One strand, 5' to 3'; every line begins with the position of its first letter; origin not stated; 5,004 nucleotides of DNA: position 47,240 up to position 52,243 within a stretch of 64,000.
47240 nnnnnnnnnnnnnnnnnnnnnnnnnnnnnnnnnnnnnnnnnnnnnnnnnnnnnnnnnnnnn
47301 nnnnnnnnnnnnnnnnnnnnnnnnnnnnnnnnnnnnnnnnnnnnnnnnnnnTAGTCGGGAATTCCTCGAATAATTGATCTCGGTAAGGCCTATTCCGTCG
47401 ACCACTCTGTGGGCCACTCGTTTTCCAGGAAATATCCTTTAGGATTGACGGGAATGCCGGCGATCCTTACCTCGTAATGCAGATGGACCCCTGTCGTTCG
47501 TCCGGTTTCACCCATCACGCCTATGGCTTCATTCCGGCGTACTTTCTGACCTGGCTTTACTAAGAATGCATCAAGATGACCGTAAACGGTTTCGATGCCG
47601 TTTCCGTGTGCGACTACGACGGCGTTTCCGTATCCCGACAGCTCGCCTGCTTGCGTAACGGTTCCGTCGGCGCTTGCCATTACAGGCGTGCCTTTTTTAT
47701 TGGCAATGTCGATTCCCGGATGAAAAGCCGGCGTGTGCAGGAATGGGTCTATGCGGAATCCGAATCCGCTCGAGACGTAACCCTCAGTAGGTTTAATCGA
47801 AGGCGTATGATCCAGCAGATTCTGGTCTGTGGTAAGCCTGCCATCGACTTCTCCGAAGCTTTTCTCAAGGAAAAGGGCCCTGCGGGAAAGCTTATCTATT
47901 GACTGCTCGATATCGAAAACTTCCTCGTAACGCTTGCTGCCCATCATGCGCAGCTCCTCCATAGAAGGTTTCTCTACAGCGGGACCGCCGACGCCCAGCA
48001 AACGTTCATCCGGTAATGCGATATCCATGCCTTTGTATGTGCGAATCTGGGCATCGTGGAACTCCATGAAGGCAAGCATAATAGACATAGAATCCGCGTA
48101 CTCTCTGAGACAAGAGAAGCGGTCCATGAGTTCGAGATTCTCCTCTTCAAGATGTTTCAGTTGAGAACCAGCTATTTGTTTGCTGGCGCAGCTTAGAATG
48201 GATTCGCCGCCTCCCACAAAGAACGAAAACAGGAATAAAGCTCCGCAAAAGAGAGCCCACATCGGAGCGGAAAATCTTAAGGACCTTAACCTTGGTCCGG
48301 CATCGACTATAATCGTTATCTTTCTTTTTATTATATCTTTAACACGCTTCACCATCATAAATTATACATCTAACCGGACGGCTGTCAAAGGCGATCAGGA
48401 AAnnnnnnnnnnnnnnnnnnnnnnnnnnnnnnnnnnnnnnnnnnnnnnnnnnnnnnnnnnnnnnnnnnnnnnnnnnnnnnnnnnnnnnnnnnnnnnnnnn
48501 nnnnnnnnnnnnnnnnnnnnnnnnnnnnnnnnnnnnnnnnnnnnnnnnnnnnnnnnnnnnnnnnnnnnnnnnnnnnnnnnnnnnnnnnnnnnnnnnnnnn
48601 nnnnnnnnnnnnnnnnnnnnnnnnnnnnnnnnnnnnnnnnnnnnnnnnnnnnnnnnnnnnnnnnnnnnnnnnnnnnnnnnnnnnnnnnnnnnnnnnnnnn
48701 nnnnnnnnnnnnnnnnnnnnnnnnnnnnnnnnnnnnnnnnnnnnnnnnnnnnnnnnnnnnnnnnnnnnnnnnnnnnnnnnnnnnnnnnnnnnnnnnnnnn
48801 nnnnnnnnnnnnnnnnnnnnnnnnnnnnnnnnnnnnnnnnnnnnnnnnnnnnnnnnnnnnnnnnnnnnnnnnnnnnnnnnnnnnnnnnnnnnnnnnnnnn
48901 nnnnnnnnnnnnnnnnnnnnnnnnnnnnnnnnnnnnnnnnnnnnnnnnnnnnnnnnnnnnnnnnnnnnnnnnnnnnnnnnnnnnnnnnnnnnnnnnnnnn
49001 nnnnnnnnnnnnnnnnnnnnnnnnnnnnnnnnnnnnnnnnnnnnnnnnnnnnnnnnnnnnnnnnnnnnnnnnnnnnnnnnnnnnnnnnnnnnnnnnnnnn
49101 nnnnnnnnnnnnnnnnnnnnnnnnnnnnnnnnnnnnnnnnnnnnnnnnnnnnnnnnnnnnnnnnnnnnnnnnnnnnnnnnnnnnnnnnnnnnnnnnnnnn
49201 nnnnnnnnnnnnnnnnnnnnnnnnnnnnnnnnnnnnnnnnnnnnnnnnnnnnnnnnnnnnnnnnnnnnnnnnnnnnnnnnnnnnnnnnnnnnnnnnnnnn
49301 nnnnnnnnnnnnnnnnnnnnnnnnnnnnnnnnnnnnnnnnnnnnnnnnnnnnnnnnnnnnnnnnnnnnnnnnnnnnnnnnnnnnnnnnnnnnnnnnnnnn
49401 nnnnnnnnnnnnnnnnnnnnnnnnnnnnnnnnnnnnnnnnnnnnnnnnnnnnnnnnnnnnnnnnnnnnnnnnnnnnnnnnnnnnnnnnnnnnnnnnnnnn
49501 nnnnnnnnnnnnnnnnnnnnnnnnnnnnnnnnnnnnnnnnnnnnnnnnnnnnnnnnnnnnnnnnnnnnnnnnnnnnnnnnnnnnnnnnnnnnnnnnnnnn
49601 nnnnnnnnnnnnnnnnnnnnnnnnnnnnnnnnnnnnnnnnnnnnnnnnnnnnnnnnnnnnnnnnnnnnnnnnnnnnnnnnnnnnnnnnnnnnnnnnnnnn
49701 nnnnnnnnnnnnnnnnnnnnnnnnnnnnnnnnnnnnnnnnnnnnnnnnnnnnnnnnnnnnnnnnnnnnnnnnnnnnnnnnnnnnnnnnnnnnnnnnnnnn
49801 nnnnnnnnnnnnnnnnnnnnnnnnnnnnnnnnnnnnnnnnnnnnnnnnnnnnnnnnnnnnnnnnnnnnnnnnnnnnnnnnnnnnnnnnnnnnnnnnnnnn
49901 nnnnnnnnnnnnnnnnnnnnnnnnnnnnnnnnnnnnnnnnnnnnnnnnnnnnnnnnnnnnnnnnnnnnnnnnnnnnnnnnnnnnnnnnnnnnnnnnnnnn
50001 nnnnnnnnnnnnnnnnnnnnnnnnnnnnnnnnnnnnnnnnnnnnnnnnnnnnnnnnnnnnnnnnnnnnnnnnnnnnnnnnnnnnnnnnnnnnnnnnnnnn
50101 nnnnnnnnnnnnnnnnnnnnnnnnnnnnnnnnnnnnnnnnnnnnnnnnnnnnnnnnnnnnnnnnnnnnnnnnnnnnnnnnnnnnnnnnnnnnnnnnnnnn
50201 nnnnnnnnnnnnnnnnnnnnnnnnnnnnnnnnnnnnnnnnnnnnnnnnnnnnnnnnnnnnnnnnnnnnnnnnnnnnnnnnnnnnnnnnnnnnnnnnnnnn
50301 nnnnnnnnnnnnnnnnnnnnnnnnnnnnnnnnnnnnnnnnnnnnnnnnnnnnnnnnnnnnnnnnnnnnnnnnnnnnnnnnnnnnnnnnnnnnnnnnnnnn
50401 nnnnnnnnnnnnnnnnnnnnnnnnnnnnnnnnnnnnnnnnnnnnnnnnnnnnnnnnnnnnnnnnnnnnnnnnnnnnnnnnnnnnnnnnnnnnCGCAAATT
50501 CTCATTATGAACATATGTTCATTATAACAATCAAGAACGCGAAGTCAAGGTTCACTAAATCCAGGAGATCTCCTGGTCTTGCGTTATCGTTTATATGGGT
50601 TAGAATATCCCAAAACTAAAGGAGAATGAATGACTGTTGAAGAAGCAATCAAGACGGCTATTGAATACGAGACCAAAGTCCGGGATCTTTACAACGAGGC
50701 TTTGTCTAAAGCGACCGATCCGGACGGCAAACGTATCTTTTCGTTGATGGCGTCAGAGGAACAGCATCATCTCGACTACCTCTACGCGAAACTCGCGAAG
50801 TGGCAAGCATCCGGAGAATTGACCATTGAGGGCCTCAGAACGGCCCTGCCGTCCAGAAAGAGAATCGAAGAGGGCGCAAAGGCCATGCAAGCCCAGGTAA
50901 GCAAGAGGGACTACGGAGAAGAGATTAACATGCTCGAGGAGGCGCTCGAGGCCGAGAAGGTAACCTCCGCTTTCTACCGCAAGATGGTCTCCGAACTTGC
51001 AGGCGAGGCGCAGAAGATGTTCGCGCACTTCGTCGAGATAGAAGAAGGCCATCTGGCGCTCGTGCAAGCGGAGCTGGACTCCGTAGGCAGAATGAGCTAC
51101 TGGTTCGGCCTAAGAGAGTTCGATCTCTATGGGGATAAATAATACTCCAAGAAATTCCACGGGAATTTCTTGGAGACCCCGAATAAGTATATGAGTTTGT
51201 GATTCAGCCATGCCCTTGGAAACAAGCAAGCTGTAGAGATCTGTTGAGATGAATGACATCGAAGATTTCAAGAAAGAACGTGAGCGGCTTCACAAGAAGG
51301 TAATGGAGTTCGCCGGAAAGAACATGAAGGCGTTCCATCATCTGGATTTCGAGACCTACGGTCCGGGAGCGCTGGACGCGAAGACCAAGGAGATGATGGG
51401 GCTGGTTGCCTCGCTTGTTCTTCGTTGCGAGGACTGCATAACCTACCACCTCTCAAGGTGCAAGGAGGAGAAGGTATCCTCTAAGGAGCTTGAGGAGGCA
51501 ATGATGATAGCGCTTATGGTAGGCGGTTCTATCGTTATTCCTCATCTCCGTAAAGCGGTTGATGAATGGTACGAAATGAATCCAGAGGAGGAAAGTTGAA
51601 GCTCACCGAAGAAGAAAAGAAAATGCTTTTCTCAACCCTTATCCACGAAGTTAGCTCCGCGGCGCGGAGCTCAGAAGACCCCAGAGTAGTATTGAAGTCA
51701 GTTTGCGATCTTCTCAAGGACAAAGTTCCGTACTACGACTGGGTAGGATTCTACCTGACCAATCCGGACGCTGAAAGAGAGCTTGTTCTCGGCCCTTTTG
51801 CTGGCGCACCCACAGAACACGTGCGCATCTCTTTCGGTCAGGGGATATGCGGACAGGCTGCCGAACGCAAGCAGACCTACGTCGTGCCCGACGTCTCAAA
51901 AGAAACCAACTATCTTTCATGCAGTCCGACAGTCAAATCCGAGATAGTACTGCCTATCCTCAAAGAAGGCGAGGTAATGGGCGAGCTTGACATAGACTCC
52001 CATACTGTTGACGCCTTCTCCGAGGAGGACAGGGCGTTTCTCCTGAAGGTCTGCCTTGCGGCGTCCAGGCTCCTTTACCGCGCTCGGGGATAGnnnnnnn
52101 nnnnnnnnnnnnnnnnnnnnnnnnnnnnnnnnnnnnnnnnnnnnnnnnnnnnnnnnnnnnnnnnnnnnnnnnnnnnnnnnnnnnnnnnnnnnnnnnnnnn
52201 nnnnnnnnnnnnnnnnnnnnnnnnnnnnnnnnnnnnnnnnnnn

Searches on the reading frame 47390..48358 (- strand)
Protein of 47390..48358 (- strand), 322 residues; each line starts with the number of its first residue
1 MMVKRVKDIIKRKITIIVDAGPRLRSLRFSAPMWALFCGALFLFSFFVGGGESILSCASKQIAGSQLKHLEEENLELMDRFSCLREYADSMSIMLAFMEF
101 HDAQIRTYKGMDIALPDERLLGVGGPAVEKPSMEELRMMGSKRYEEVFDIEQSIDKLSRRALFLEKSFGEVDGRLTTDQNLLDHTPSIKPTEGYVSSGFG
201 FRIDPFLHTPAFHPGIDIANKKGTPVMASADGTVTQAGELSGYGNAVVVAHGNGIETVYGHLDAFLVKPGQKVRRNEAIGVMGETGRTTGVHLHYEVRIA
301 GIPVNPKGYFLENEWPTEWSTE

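Call 77: search_protein_families(library=pfam, proteins=[window:47390-48358:-], max_evalue=0.0001)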
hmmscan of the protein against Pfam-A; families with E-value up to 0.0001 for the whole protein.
window:47390-48358:- (322 aa): 1 family
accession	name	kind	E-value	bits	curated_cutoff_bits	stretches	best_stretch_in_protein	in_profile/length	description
PF01551.29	Peptidase_M23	-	3.8e-35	120.4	28.7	1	212-306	2-96/96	Peptidase family M23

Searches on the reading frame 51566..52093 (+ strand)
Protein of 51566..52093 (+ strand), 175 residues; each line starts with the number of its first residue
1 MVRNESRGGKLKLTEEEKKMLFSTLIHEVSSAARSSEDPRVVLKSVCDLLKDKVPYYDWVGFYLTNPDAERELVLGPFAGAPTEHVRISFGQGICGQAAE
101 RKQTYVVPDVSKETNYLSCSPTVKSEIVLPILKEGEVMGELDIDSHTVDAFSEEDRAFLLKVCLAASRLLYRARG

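Call 91: search_protein_families(library=pfam, proteins=[window:51566-52093:+], max_evalue=0.0001)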
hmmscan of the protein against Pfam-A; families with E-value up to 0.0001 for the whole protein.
window:51566-52093:+ (175 aa): 2 families
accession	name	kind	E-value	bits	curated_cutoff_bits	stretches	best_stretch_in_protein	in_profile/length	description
PF01590.32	GAF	-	9.7e-12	46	22.4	1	42-166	5-129/133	GAF domain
PF13185.12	GAF_2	-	2.8e-11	44.2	28.6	1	37-160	2-125/136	GAF domain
